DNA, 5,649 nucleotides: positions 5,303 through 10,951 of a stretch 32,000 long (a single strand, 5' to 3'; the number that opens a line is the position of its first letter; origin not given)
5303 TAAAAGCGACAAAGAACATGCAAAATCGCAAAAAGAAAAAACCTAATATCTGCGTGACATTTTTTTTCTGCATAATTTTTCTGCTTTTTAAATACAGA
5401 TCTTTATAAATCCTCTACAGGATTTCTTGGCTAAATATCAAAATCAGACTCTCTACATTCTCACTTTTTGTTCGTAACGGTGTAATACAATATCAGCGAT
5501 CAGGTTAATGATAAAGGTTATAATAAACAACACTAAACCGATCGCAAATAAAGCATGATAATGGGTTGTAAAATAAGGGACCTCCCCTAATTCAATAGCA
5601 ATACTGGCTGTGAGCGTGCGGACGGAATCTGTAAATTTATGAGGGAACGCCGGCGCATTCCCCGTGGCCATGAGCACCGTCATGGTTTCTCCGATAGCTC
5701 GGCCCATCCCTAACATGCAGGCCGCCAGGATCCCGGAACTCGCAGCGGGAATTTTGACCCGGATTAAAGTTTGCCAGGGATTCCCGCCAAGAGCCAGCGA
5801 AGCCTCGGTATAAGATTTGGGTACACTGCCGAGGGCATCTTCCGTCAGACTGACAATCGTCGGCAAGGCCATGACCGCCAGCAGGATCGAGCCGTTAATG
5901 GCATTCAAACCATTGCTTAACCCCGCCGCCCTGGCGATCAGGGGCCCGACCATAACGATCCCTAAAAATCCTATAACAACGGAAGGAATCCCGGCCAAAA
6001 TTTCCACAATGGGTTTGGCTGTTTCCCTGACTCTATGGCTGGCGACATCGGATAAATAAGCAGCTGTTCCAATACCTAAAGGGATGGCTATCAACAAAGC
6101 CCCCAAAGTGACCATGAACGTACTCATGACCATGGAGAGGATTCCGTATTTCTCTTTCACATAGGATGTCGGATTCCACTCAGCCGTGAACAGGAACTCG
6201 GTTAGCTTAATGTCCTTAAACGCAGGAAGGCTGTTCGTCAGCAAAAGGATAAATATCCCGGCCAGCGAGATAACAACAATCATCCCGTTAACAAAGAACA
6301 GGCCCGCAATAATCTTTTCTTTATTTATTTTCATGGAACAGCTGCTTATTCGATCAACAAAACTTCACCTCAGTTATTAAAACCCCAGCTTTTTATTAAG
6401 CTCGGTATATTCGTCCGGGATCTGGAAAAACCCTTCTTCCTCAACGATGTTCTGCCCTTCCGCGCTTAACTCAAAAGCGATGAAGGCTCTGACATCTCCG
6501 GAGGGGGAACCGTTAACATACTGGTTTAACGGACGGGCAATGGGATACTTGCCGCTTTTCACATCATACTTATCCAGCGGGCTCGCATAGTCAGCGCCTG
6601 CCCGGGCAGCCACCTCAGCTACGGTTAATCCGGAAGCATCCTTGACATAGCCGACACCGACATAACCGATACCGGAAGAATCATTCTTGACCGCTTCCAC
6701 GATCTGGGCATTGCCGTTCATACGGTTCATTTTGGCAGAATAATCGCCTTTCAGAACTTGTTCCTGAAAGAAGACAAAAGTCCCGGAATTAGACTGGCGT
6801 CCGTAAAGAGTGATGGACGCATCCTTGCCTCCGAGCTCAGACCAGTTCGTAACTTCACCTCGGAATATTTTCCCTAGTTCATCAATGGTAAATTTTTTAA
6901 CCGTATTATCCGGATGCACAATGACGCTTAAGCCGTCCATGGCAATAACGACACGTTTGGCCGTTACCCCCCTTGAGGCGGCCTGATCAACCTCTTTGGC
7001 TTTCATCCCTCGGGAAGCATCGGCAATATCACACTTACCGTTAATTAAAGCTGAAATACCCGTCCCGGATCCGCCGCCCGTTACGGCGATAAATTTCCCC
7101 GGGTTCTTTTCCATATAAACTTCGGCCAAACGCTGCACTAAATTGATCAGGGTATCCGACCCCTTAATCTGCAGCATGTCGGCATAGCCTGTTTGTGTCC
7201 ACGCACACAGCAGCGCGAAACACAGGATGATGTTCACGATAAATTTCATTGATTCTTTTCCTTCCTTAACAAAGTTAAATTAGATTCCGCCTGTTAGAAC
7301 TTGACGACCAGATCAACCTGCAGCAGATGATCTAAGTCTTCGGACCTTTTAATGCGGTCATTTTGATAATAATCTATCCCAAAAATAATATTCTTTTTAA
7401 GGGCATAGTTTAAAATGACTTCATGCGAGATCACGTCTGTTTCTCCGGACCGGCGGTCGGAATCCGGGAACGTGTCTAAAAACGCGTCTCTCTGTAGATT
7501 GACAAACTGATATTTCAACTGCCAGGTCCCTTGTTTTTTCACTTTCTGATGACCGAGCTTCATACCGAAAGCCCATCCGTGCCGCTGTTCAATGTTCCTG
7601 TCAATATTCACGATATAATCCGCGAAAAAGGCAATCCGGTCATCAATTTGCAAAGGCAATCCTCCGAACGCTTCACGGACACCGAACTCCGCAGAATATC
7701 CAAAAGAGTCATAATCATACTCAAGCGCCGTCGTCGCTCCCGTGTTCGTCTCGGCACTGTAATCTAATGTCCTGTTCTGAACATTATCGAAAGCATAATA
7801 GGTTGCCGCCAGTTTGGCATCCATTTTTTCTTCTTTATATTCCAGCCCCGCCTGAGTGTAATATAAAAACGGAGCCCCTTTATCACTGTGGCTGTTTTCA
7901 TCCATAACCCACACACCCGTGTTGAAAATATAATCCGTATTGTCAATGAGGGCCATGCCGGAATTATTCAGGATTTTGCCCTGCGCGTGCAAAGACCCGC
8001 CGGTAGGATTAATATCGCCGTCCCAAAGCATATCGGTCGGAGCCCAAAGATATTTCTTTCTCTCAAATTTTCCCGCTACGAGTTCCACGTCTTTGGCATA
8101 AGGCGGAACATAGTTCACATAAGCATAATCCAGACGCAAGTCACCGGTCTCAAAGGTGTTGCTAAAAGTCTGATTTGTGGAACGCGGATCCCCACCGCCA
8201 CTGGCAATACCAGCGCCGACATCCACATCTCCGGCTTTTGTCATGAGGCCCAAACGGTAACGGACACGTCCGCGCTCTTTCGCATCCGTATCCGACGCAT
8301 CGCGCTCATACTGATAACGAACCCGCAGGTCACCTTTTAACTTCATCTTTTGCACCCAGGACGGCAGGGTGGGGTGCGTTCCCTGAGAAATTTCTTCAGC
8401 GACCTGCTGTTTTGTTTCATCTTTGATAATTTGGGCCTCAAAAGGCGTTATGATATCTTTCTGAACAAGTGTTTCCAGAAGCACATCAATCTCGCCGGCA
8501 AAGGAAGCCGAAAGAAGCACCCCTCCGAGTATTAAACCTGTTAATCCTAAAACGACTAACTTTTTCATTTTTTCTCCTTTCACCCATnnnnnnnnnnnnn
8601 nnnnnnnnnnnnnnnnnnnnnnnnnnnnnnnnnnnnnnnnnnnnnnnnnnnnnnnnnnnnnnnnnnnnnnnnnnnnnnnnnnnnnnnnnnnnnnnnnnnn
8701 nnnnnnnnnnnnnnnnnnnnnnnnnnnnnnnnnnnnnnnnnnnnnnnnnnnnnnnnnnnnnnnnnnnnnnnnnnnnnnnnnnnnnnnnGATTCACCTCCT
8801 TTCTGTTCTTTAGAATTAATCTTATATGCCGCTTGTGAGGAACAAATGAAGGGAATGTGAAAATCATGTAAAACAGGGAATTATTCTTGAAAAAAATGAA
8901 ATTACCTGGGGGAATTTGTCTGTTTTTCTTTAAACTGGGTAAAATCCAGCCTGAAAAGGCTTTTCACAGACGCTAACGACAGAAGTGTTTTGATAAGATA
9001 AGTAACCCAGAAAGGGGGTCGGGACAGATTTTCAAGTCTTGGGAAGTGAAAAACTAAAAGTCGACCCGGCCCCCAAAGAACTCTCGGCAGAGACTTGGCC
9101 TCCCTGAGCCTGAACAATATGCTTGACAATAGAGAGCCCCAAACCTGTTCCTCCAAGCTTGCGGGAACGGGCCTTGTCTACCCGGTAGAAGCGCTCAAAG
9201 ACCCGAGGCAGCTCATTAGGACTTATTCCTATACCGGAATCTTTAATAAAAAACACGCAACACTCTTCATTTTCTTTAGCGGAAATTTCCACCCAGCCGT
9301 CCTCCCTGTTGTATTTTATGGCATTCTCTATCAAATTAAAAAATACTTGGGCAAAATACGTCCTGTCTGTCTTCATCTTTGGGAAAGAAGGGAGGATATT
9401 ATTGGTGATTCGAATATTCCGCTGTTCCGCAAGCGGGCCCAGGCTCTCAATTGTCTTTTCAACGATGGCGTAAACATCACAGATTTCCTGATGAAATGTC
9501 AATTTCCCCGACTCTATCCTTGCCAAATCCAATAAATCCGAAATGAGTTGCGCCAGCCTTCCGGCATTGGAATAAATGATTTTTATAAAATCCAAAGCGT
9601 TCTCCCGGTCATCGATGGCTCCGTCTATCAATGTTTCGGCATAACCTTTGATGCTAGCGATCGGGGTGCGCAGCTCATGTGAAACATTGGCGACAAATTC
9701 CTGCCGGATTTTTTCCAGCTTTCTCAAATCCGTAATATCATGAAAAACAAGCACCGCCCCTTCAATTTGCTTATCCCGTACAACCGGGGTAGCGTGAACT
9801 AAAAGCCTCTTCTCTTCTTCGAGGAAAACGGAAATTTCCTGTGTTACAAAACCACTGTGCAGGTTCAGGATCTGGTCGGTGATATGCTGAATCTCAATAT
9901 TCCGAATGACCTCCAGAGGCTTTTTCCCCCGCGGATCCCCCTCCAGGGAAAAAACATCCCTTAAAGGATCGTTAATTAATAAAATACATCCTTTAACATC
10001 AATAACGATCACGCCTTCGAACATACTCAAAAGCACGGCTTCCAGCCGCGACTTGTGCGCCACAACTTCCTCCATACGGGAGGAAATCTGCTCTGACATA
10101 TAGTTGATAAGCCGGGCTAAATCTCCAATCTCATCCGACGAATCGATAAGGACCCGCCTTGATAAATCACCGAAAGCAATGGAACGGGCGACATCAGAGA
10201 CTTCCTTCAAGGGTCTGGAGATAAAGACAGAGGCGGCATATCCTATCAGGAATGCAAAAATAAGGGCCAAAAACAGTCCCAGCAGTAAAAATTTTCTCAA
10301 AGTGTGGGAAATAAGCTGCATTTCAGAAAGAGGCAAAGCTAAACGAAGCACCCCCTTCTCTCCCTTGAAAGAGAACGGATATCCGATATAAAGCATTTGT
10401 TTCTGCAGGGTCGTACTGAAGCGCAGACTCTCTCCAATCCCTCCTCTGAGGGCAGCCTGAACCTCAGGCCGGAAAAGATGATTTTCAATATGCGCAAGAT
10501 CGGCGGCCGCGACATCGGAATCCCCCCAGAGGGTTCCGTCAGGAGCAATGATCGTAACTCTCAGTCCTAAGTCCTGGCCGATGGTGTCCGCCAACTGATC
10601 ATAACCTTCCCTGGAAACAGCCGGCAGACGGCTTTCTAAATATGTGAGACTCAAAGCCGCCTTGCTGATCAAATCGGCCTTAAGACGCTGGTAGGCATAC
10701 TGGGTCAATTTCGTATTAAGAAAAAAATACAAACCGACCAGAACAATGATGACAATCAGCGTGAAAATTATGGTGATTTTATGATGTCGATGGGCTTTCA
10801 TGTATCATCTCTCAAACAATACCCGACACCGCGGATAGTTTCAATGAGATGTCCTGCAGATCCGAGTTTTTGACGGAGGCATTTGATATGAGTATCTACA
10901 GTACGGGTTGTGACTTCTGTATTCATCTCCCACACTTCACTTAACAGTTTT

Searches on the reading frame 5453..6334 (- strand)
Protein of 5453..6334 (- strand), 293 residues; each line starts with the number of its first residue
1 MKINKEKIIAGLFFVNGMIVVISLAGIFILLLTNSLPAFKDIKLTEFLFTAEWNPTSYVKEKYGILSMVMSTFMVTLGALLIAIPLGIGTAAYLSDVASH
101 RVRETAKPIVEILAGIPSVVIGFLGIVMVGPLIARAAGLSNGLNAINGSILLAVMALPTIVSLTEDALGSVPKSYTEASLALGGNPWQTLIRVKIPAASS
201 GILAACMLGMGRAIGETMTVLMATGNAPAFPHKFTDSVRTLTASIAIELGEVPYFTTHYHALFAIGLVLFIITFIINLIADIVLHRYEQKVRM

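Call 73: search_protein_families(library=pfam, proteins=[window:5453-6334:-], max_evalue=0.001)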
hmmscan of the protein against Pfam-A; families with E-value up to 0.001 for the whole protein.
window:5453-6334:- (293 aa): 1 family
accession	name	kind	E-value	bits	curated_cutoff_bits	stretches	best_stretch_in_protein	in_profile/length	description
PF00528.27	BPD_transp_1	-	1e-18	68.1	26.4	1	84-292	2-183/184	Binding-protein-dependent transport system inner membrane component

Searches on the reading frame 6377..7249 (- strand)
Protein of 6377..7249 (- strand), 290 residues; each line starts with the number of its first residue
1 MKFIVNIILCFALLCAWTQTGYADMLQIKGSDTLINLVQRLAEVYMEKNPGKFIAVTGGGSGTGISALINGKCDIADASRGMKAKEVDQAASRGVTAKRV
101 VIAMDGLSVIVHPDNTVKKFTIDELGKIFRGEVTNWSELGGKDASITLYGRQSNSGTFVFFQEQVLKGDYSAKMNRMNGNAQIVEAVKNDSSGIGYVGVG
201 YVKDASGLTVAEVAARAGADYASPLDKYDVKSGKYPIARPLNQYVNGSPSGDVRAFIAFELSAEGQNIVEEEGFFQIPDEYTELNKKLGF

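Call 73: search_protein_families(library=pfam, proteins=[window:6377-7249:-], max_evalue=0.001)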
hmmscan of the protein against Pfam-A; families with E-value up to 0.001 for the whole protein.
window:6377-7249:- (290 aa): 3 families
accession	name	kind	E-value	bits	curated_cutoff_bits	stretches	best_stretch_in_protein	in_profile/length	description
PF12849.12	PBP_like_2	-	4.4e-40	138.6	27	1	24-264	10-267/267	PBP superfamily domain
PF12727.12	PBP_like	-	1.2e-13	51.1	27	1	44-209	3-162/193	PBP superfamily domain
PF13531.11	SBP_bac_11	-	1.4e-09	38.5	25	1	30-274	5-226/227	Bacterial extracellular solute-binding protein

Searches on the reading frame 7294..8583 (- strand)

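Call 72: search_protein_families(library=pfam, proteins=[window:7294-8583:-], max_evalue=0.001)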
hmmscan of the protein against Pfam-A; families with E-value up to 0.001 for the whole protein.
window:7294-8583:- (429 aa): 1 family
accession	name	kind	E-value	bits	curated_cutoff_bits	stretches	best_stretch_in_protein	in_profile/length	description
PF16930.11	Porin_5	-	1.4e-40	139.8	22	3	99-281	156-341/535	Putative porin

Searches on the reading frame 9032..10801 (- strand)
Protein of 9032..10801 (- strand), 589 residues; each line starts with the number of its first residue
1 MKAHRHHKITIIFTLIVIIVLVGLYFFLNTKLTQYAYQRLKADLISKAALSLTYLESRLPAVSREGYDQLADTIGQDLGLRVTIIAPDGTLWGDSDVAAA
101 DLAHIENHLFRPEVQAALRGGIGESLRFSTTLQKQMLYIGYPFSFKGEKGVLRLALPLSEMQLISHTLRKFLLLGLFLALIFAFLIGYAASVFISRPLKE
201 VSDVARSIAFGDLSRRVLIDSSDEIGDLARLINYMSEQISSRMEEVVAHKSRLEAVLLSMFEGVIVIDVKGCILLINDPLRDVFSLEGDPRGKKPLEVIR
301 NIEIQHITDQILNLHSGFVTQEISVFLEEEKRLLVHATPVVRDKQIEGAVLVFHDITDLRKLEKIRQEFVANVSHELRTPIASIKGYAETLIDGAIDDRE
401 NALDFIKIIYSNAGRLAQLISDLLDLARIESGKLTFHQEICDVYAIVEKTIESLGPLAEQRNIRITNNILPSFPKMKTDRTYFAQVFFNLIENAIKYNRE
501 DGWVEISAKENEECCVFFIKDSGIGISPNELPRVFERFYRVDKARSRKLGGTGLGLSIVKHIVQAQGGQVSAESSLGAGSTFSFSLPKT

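Call 72: search_protein_families(library=pfam, proteins=[window:9032-10801:-], max_evalue=0.001)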
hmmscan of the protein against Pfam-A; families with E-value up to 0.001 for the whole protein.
window:9032-10801:- (589 aa): 6 families
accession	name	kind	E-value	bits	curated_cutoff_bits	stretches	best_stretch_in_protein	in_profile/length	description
PF02518.31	HATPase_c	-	1.5e-28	99.9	26.4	1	479-588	2-109/111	Histidine kinase-, DNA gyrase B-, and HSP90-like ATPase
PF00512.31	HisKA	-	1.9e-21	76.3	26.9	1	366-432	2-66/66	His Kinase A (phospho-acceptor) domain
PF00672.30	HAMP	-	1.5e-11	44.9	25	1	194-239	6-51/53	HAMP domain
PF00989.32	PAS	-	3.2e-05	24.3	22.6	1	252-356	2-113/113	PAS fold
PF14501.12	HATPase_c_5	-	0.00031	21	22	1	483-574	6-90/102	GHKL domain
PF13589.12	HATPase_c_3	-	0.00057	20.4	25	0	484-556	4-77/137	Histidine kinase-, DNA gyrase B-, and HSP90-like ATPase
